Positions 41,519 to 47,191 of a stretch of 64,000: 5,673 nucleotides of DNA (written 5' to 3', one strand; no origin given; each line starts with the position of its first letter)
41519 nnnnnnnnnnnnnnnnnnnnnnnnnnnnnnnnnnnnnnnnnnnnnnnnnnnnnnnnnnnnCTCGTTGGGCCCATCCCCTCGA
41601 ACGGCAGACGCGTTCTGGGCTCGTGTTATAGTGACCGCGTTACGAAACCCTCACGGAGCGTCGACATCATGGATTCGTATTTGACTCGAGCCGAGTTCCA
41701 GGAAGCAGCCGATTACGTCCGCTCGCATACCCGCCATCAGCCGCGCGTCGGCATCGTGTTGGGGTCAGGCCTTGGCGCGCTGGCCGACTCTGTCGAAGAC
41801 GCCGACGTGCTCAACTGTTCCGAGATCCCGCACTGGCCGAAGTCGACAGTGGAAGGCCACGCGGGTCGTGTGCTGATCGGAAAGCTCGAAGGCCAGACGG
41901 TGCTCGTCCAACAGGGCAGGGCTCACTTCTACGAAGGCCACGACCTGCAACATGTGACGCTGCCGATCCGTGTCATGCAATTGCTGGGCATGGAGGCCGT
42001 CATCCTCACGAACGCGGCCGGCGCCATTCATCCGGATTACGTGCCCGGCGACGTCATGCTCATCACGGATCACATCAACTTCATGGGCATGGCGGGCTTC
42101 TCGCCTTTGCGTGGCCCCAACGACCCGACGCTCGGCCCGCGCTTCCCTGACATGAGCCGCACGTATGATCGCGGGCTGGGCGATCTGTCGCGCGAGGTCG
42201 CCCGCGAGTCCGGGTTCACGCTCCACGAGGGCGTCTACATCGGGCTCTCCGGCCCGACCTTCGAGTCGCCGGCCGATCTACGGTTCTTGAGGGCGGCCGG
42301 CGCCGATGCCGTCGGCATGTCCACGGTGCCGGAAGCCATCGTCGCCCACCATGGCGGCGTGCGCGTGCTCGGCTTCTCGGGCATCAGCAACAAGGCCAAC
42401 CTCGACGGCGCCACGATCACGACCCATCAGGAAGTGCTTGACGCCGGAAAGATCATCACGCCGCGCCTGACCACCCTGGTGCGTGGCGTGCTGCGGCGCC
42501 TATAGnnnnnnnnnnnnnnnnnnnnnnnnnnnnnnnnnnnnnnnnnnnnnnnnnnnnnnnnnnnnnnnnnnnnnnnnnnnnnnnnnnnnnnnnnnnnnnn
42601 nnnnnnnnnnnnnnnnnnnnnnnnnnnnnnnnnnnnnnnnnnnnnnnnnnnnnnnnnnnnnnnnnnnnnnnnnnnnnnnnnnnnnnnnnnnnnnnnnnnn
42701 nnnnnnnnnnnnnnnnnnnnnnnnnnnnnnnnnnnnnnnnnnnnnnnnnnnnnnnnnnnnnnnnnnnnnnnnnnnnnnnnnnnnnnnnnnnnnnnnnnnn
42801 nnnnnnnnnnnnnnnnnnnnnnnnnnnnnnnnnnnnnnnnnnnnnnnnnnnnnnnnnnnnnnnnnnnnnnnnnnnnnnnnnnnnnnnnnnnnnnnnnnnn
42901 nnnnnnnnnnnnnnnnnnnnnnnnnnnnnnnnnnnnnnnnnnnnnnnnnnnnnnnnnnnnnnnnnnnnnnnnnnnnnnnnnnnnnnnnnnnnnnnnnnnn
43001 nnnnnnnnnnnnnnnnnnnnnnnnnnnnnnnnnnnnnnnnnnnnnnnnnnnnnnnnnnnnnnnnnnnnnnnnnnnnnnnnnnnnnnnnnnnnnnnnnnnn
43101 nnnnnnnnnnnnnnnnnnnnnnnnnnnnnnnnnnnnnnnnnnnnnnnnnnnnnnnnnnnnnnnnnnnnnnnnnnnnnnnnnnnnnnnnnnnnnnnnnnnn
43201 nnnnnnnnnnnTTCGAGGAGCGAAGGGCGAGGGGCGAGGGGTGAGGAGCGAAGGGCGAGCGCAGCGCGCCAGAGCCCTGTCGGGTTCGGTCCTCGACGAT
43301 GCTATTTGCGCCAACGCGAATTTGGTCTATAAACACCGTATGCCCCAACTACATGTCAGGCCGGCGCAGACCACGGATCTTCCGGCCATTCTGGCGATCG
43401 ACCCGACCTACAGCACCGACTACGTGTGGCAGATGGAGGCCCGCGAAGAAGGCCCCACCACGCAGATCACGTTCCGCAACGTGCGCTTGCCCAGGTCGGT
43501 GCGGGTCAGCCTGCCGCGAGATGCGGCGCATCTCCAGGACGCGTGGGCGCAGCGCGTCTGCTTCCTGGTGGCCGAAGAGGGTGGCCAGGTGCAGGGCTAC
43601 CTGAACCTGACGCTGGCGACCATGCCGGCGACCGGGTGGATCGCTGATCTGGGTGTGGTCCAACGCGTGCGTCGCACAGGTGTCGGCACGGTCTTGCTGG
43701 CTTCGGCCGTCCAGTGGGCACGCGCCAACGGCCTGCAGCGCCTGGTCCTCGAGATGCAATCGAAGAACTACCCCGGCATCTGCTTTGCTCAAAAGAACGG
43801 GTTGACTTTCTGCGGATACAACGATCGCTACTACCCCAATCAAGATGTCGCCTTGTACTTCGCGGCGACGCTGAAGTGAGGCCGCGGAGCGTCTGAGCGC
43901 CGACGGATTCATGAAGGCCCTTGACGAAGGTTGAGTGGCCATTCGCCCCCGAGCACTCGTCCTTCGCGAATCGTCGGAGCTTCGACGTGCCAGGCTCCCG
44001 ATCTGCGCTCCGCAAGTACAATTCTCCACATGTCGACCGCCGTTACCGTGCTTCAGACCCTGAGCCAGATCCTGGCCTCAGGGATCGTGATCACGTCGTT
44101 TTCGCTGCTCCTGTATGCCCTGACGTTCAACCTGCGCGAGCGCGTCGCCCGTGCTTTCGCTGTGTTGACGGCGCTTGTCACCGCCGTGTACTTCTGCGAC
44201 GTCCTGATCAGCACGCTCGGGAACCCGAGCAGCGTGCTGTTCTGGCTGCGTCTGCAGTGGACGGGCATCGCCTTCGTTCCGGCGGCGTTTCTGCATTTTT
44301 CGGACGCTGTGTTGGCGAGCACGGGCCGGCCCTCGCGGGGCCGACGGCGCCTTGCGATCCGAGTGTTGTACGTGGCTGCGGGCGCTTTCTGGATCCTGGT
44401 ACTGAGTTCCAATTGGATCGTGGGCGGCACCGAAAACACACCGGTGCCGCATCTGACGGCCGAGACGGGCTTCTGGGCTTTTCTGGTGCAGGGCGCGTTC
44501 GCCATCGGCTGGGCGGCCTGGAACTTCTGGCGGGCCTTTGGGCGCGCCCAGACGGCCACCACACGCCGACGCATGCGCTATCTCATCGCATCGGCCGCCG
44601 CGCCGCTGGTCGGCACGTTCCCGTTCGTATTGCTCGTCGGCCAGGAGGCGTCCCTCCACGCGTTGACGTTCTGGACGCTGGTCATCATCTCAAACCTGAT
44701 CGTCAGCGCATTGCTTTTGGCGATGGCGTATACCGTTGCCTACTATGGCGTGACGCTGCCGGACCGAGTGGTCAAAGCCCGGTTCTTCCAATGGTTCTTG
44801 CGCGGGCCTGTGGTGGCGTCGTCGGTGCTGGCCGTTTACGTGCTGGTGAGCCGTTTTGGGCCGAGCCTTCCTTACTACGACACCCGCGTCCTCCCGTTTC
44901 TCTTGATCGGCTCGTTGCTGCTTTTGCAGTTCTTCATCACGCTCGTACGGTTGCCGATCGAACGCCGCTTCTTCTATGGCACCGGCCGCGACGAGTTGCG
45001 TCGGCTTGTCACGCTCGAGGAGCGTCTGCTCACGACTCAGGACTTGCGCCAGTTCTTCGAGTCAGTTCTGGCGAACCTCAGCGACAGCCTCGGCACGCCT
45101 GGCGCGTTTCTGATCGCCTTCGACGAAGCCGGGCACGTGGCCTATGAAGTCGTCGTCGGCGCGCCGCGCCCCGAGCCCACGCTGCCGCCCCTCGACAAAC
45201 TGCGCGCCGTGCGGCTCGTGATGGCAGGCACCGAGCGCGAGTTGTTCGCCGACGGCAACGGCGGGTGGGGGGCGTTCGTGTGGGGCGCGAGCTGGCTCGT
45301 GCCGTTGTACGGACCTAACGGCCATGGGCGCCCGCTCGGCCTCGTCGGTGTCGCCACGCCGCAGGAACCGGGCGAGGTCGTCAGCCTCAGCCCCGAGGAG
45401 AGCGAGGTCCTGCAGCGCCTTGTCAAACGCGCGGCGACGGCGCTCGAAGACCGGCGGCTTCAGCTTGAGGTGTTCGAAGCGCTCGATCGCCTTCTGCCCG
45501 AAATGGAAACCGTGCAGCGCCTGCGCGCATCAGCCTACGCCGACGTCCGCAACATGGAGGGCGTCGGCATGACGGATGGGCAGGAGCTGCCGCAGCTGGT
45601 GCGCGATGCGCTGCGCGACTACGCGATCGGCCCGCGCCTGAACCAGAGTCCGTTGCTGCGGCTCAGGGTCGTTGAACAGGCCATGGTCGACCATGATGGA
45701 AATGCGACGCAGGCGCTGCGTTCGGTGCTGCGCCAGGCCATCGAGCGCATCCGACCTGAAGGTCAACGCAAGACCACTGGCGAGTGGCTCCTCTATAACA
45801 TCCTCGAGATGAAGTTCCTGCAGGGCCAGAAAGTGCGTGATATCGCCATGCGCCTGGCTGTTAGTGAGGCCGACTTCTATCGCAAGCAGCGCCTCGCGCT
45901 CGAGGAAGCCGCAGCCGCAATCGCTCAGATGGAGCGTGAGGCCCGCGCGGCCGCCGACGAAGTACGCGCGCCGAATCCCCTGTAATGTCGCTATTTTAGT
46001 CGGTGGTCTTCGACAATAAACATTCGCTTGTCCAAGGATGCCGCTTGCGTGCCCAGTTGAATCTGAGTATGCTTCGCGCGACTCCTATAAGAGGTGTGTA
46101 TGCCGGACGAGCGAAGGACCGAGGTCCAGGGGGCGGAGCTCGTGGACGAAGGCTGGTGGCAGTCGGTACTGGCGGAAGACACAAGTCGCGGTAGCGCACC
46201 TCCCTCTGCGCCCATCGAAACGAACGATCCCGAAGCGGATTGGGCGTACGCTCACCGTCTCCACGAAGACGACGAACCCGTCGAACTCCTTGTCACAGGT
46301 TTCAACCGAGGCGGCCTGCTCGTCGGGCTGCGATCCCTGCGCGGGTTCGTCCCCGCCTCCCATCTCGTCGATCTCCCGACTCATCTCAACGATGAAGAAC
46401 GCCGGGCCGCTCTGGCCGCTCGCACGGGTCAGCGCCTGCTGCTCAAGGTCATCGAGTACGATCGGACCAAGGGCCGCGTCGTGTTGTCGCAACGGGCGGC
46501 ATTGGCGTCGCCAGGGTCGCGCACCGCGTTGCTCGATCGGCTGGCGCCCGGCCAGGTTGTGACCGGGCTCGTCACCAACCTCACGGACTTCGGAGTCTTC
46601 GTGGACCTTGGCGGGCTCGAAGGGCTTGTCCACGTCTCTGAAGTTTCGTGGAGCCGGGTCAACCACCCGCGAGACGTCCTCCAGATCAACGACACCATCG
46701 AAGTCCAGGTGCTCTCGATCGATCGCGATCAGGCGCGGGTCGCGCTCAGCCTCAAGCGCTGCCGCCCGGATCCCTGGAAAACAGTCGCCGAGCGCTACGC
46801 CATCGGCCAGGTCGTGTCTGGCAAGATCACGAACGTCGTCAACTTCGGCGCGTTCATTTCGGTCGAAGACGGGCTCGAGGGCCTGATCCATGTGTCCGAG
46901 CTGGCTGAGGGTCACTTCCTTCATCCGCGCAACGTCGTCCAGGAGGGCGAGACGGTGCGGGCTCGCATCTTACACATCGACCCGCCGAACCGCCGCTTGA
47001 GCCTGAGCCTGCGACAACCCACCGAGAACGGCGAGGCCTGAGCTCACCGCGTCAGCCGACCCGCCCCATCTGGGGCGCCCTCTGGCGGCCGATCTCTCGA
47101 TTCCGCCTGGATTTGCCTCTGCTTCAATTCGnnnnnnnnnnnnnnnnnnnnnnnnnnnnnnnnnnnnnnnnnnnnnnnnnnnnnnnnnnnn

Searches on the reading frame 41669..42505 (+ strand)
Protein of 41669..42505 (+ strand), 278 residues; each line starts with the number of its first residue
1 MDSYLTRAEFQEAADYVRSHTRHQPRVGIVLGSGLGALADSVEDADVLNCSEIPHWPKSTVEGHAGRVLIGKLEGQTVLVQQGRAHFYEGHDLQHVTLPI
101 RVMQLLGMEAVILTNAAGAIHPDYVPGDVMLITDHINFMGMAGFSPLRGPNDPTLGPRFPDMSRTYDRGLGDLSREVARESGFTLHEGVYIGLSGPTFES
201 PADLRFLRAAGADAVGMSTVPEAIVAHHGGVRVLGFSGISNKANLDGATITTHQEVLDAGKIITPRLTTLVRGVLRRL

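Call 73: search_protein_families(library=pfam, proteins=[window:41669-42505:+], max_evalue=0.00001)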
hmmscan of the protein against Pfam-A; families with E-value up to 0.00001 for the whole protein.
window:41669-42505:+ (278 aa): 1 family
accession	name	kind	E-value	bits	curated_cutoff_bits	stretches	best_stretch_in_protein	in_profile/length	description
PF01048.26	PNP_UDP_1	-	1.9e-53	181.7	25.1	1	26-276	1-233/233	Phosphorylase superfamily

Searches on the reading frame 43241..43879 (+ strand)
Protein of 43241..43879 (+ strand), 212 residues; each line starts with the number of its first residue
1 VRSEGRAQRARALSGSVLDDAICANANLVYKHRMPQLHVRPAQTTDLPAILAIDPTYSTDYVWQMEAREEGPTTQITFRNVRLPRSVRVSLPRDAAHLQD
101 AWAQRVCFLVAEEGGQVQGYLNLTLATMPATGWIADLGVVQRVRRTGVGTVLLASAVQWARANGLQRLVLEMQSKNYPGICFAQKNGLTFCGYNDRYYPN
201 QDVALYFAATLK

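Call 73: search_protein_families(library=pfam, proteins=[window:43241-43879:+], max_evalue=0.00001)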
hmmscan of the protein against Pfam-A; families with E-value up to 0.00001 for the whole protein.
window:43241-43879:+ (212 aa): 2 families
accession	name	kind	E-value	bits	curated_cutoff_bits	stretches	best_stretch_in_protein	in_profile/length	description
PF00583.31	Acetyltransf_1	-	1.2e-13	51.8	20.7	1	92-187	17-115/116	Acetyltransferase (GNAT) family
PF13508.13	Acetyltransf_7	-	4.6e-07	30.6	27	1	106-187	3-81/84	Acetyltransferase (GNAT) domain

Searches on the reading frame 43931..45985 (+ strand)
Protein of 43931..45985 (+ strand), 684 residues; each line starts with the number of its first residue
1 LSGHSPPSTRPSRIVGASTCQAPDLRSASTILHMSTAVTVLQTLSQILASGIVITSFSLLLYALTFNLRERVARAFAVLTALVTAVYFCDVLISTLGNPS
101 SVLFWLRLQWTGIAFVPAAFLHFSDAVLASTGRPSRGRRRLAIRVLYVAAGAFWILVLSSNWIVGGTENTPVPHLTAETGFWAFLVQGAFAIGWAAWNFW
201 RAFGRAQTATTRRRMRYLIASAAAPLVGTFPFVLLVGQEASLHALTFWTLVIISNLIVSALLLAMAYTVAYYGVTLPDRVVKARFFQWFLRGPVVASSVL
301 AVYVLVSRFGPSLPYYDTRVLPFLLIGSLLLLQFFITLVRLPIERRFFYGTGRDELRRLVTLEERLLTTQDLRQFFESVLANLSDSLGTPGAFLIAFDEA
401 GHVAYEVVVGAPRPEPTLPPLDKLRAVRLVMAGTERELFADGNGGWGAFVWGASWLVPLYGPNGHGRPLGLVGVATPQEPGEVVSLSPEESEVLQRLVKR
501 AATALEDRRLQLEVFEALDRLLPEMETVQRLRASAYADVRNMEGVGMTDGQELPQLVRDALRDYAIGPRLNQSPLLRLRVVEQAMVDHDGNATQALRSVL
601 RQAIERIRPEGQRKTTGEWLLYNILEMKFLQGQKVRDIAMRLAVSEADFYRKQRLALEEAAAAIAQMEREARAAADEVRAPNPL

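Call 73: search_protein_families(library=pfam, proteins=[window:43931-45985:+], max_evalue=0.00001)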
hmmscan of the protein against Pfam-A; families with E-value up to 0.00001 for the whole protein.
window:43931-45985:+ (684 aa): 1 family
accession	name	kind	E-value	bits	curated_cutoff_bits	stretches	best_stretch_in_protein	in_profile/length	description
PF16927.11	HisKA_7TM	-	5.5e-09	36.6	28.6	1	53-252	6-205/224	N-terminal 7TM region of histidine kinase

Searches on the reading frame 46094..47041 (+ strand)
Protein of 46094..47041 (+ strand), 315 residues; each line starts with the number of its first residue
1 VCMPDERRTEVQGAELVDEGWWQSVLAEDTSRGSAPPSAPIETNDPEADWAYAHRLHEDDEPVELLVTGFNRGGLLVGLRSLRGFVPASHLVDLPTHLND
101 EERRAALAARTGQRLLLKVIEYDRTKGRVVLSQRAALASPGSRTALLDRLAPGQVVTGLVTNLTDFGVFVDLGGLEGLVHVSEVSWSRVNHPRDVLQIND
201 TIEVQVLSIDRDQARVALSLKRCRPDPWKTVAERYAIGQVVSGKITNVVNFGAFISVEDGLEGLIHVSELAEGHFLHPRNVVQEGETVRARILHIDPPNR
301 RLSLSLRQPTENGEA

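Call 73: search_protein_families(library=pfam, proteins=[window:46094-47041:+], max_evalue=0.00001)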
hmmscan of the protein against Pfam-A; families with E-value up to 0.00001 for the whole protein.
window:46094-47041:+ (315 aa): 4 families
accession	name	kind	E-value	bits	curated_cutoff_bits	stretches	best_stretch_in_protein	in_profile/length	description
PF00575.29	S1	-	5e-50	168.2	22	3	151-221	3-74/74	S1 RNA binding domain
PF23459.1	S1_RRP5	-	2.9e-20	73.1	27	2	238-306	4-72/72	RRP5 S1 domain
PF21710.3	Spt6_S1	-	1.4e-09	38.5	27.5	0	236-308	15-88/91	Spt6, S1/OB domain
PF13509.12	S1_2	-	3.9e-06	27.3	21.8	0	237-274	1-38/61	S1 domain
